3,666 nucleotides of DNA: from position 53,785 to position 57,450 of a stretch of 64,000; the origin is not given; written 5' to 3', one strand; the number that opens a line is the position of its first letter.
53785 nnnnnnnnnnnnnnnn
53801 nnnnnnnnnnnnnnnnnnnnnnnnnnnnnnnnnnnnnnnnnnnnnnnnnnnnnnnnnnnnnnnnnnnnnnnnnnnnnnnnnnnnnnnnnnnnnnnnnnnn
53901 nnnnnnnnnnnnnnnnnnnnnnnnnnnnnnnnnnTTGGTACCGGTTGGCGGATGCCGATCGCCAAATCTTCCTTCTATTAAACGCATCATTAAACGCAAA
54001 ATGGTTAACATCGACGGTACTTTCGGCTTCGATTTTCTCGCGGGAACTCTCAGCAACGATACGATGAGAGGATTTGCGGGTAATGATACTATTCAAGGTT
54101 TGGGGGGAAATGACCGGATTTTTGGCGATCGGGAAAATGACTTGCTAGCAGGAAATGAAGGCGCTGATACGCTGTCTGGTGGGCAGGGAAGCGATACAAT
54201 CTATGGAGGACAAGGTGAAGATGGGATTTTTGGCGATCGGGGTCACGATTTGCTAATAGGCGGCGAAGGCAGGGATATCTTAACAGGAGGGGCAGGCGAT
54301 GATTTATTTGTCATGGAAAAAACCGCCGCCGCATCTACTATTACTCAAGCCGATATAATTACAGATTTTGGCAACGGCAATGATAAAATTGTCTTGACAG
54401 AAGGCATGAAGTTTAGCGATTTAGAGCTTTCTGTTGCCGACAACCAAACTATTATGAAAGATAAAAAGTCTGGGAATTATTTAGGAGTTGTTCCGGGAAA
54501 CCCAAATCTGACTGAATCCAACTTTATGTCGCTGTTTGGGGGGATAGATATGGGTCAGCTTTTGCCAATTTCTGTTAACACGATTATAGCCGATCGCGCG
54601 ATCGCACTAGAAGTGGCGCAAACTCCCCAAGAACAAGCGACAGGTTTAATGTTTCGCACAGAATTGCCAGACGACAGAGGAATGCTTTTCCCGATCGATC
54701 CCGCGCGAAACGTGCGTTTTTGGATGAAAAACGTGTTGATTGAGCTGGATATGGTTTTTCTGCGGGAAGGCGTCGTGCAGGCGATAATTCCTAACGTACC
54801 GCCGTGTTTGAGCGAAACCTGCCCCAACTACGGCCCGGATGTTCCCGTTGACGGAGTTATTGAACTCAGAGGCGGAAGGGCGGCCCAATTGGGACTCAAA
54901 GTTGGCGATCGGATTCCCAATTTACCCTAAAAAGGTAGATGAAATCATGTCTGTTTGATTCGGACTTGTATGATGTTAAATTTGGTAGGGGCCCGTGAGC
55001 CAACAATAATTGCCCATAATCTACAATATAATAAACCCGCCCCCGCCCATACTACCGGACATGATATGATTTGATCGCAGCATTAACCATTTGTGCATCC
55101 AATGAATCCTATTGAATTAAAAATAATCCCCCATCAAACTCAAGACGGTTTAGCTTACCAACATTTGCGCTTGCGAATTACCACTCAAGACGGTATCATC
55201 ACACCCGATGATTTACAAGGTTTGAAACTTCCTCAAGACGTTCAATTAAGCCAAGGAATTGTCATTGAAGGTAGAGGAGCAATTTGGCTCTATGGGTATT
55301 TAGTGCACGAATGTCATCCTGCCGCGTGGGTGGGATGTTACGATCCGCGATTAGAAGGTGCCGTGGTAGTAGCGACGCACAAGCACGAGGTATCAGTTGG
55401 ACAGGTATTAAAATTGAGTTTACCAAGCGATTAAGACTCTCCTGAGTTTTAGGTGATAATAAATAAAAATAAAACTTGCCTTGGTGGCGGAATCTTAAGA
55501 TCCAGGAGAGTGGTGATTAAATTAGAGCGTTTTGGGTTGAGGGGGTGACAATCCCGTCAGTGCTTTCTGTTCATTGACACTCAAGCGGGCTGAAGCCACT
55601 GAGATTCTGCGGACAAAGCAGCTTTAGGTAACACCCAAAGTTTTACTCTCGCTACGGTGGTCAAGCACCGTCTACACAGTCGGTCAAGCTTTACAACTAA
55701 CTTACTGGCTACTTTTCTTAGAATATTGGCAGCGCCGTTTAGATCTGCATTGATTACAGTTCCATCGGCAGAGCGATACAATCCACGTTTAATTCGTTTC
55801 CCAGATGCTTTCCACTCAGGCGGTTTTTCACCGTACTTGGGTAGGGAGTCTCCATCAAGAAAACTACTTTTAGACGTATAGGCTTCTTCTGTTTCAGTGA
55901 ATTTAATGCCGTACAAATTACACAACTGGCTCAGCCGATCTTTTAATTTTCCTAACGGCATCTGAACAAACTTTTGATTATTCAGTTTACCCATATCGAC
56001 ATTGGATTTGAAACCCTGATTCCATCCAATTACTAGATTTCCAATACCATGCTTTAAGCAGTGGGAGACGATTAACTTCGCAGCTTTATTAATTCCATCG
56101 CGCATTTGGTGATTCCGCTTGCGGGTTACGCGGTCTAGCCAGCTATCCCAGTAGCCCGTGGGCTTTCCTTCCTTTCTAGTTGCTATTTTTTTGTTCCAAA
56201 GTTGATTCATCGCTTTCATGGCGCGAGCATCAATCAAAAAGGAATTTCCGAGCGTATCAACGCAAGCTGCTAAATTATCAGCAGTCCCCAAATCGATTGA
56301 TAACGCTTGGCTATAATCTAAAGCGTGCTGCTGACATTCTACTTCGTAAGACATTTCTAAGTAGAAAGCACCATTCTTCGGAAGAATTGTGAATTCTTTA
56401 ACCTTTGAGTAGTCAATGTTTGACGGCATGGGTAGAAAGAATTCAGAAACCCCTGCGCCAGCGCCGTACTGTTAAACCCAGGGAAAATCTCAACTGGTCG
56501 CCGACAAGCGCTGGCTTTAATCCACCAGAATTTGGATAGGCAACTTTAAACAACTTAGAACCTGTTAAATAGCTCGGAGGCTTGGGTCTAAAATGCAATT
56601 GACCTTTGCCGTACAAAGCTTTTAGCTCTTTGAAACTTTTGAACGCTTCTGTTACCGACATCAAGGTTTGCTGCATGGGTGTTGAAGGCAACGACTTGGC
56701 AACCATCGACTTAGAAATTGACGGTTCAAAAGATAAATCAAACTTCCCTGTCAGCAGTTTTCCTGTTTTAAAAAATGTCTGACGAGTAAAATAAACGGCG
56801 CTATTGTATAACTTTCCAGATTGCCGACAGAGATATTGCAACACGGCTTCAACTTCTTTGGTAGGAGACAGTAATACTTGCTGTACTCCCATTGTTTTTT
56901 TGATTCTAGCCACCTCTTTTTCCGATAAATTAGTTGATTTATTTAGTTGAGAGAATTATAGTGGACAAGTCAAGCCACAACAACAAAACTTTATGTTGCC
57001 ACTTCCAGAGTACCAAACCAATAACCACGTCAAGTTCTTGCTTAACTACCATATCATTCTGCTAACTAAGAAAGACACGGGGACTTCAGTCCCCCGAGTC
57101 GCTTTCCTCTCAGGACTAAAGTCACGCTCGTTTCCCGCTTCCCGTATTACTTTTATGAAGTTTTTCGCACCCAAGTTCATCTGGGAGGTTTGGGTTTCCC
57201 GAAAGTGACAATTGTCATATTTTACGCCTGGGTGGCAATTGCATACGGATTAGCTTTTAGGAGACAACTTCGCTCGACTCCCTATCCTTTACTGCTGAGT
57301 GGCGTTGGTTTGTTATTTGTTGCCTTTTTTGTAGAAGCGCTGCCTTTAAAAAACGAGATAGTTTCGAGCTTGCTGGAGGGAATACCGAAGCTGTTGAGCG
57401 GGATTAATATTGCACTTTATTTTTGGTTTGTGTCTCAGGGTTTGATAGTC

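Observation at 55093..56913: Tentative orphan Csx3-like gene beside a degenerate tnpB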

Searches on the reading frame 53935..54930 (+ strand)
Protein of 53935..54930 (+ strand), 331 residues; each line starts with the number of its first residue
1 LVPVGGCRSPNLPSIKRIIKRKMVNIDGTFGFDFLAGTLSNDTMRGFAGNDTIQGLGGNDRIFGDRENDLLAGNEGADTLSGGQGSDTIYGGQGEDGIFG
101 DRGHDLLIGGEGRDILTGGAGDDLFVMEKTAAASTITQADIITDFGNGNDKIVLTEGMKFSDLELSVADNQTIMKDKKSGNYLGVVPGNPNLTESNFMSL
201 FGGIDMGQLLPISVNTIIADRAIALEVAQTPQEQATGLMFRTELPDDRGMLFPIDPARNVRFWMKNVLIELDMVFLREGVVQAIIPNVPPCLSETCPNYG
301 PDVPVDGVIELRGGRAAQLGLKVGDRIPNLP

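Call 22: search_protein_families(library=pfam, proteins=[window:53935-54930:+], max_evalue=0.001)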
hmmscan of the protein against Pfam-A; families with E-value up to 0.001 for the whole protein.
window:53935-54930:+ (331 aa): 3 families
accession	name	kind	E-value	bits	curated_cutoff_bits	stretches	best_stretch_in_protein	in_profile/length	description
PF02643.20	DUF192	-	9.6e-32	109.4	27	1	223-327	1-94/96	Uncharacterized ACR, COG1430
PF00353.25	HemolysinCabind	-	5e-29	100.3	23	5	73-107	2-36/36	RTX calcium-binding nonapeptide repeat (4 copies)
PF08548.17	Peptidase_M10_C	-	2.1e-06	28.1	20.7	1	108-160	85-135/193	Peptidase M10 serralysin C terminal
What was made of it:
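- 53935..54930 (+): Upstream neighbour: an RTX (HemolysinCabind) + DUF192 protein. It is the conserved 5' partner of the orphan csx3 across the genus. Pfam DUF192 109 bits and HemolysinCabind 100 bits (call 22).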

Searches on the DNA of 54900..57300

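Call 48: search_rna_families(source=window, start=54900, end=57300, threshold=evalue, max_evalue=1)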
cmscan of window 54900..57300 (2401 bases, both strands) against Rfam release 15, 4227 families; matches with E-value up to 1: 0.
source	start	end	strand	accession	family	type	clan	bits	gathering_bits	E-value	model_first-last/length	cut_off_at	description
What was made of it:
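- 55574..55800 (-): Candidate omega-RNA scaffold region. It overlaps the tnpB 3' end and runs to the right end. There is no Rfam match (call 48).
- On IS200/IS605-family TnpB element: No Rfam hit (call 48).
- Closest known: IS200/IS605-family solo-tnpB. Different: The omega-RNA is not confirmed (no Rfam family; call 48).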
